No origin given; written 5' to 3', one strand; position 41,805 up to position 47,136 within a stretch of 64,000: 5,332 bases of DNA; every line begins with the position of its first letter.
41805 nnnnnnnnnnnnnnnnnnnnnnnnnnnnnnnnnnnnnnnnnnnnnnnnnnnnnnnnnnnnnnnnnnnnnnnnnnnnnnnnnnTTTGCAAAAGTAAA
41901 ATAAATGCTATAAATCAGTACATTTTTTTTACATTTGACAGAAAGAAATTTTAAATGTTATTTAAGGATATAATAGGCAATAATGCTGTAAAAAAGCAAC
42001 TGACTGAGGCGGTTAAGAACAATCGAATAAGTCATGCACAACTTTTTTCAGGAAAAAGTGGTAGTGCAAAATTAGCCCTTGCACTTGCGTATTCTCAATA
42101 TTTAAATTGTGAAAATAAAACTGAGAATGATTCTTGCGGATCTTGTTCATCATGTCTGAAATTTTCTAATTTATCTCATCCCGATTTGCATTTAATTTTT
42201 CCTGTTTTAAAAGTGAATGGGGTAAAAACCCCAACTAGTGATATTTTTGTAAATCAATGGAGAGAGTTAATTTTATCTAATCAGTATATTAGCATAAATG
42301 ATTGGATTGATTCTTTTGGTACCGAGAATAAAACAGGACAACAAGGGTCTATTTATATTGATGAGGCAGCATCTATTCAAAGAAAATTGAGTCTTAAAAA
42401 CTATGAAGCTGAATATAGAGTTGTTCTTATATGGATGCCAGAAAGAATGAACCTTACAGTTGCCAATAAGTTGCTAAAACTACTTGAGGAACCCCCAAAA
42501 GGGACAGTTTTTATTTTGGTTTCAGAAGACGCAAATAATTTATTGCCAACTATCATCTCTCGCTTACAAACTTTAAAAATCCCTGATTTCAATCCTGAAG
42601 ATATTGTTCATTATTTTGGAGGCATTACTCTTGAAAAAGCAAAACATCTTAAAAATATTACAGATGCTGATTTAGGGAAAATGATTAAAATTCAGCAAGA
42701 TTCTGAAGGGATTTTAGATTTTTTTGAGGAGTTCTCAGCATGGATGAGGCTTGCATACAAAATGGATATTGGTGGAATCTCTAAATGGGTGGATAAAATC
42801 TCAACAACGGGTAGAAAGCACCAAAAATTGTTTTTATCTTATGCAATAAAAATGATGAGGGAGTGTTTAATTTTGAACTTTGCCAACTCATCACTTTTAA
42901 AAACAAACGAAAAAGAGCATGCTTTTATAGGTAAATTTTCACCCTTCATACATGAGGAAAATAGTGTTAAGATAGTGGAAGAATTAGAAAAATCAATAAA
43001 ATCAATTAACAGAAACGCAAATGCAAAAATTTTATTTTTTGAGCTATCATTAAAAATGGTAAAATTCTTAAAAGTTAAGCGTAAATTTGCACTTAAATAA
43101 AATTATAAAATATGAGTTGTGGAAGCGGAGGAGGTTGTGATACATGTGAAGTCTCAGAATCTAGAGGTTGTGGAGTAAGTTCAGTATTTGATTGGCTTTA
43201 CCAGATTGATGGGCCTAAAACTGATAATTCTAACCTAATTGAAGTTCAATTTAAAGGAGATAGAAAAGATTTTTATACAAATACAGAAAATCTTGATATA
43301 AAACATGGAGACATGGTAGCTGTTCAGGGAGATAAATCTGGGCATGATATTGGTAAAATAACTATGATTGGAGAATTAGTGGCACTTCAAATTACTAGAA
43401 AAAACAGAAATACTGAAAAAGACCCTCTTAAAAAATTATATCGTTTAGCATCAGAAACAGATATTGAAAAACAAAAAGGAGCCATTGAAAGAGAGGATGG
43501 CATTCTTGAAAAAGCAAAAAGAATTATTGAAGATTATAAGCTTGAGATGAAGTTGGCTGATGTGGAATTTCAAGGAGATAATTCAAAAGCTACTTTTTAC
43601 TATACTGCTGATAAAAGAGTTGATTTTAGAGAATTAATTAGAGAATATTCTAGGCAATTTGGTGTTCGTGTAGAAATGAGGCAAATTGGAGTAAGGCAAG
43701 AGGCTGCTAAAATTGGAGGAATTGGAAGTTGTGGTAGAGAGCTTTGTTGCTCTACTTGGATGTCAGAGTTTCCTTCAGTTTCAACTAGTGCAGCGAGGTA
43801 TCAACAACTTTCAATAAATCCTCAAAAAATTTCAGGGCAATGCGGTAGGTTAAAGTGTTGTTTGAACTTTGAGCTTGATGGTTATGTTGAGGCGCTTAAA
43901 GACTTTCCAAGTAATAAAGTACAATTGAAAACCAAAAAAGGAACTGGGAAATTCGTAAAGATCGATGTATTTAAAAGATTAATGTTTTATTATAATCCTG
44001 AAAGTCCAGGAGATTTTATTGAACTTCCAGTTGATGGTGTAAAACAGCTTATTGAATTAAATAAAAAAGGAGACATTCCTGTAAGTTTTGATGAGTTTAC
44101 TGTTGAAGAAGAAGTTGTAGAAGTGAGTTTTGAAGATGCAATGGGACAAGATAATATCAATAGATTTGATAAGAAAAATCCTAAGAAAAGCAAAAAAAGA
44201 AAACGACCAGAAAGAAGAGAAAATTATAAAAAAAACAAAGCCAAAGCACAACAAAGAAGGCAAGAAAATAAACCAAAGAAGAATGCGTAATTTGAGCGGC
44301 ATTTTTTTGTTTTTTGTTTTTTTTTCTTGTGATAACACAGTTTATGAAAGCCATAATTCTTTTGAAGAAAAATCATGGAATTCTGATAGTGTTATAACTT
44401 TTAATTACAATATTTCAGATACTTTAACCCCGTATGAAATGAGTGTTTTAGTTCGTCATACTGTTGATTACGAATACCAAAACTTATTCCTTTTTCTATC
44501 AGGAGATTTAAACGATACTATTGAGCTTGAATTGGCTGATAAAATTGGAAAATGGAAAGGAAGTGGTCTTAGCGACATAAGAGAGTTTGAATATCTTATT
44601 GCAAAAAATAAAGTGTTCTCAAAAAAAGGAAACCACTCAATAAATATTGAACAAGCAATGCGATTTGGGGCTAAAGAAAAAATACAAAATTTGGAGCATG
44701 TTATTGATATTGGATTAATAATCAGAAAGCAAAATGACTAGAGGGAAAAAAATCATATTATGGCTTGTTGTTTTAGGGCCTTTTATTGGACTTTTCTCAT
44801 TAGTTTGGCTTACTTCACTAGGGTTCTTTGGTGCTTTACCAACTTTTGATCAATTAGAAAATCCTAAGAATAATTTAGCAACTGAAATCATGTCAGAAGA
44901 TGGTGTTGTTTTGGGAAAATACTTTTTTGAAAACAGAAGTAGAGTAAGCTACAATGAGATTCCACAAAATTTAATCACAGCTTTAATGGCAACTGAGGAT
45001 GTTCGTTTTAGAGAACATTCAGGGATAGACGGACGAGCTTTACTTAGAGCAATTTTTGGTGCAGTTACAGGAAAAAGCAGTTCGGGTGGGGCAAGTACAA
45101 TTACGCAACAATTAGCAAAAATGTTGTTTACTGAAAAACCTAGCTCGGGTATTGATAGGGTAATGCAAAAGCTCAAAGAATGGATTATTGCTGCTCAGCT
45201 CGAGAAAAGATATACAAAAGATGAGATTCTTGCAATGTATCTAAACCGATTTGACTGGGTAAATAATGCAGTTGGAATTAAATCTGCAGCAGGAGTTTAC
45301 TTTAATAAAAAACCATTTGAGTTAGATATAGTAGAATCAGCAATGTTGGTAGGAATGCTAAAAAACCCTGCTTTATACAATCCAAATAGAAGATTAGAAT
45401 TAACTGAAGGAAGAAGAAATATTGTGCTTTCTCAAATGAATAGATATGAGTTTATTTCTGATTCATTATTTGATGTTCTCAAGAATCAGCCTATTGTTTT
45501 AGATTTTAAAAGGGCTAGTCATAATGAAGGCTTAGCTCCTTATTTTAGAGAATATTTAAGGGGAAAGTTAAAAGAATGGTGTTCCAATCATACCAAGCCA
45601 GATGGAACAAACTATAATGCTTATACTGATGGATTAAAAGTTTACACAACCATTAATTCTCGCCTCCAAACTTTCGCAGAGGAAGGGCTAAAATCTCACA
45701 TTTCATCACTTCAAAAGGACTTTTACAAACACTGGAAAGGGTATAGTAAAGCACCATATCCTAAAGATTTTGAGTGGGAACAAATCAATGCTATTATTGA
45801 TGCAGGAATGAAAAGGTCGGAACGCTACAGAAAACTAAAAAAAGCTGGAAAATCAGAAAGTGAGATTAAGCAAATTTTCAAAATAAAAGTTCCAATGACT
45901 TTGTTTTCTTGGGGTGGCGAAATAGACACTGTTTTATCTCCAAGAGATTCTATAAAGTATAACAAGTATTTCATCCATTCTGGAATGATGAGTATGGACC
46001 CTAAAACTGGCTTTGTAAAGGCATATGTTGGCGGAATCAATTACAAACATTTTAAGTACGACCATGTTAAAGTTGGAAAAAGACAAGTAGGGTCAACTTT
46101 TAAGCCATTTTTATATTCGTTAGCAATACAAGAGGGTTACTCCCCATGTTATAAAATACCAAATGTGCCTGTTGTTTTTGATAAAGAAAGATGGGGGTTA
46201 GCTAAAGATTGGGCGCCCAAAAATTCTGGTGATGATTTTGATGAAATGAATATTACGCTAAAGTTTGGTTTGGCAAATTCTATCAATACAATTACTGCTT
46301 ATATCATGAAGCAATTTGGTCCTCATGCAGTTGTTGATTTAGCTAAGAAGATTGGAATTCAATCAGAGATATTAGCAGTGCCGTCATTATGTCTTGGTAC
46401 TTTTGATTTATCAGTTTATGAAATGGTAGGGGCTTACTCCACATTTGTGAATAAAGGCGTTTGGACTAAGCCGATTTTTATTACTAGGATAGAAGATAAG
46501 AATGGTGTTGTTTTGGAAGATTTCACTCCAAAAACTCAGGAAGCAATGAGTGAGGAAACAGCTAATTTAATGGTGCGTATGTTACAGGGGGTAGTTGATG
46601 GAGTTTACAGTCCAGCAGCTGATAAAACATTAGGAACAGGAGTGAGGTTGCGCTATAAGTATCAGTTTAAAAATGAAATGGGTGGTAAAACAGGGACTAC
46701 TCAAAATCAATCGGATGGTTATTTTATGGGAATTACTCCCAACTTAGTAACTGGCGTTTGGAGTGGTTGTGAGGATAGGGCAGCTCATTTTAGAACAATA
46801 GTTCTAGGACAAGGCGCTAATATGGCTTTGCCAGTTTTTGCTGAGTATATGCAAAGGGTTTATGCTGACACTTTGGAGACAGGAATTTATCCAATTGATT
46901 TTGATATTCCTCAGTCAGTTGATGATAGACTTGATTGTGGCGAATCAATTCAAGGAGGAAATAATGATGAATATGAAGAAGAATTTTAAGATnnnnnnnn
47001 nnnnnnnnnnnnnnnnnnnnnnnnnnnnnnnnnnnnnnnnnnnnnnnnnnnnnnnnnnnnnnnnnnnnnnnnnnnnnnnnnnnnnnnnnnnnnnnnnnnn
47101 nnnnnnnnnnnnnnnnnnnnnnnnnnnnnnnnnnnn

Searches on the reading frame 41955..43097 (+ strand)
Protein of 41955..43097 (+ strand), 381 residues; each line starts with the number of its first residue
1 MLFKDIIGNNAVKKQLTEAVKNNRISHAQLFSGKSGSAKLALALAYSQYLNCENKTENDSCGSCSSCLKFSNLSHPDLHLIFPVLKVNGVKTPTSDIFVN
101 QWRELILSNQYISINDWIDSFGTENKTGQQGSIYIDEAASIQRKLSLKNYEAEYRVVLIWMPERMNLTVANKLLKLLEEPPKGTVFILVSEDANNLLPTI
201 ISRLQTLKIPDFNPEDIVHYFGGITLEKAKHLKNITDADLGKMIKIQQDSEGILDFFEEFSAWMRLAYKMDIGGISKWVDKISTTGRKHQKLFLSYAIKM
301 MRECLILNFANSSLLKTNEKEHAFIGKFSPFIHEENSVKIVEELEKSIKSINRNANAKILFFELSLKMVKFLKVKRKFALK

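Call 43: search_protein_families(library=pfam, proteins=[window:41955-43097:+], max_evalue=0.00001)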
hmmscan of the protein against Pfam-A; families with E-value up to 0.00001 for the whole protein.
window:41955-43097:+ (381 aa): 1 family
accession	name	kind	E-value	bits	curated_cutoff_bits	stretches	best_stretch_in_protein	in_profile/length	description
PF13177.12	DNA_pol3_delta2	-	1.4e-45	155.6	27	1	9-211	2-159/161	DNA polymerase III, delta subunit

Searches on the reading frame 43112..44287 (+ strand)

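Call 43: search_protein_families(library=pfam, proteins=[window:43112-44287:+], max_evalue=0.00001)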
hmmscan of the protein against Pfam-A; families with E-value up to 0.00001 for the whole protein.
window:43112-44287:+ (392 aa): 1 family
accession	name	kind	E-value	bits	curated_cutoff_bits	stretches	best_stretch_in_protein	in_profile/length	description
PF04468.17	PSP1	-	6.1e-28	97.4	27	1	107-192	1-86/86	PSP1 C-terminal conserved region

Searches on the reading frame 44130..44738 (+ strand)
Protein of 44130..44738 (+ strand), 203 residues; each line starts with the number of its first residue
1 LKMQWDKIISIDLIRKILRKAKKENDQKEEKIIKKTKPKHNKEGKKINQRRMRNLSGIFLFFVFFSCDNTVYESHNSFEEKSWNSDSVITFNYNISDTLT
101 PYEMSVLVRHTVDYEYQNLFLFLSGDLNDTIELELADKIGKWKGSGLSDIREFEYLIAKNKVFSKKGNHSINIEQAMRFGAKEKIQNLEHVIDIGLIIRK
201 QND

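Call 43: search_protein_families(library=pfam, proteins=[window:44130-44738:+], max_evalue=0.00001)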
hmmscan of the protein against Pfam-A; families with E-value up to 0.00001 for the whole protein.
window:44130-44738:+ (203 aa): 1 family
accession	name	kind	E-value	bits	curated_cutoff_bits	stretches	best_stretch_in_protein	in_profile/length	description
PF14109.11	GldH_lipo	-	2.6e-27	96.6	27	1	71-196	2-127/129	GldH lipoprotein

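Call 61: search_protein_families(library=ncbifam, proteins=[window:44130-44738:+], max_evalue=0.00001)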
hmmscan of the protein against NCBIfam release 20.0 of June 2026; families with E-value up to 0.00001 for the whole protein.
window:44130-44738:+ (203 aa): 1 family
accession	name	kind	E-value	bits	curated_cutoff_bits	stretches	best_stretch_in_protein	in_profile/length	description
TIGR03511.1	GldH_lipo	subfamily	2.9e-26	92.5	78.7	1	51-188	3-146/155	gliding motility lipoprotein GldH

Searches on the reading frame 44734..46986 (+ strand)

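Call 43: search_protein_families(library=pfam, proteins=[window:44734-46986:+], max_evalue=0.00001)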
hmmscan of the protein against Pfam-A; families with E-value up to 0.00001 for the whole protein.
window:44734-46986:+ (751 aa): 2 families
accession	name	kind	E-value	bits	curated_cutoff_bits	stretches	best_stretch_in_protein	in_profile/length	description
PF00912.28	Transgly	-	3.6e-56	189.9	27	1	65-235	11-177/178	Transglycosylase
PF00905.27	Transpeptidase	-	3e-20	73.1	22.1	1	420-660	5-246/299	Penicillin binding protein transpeptidase domain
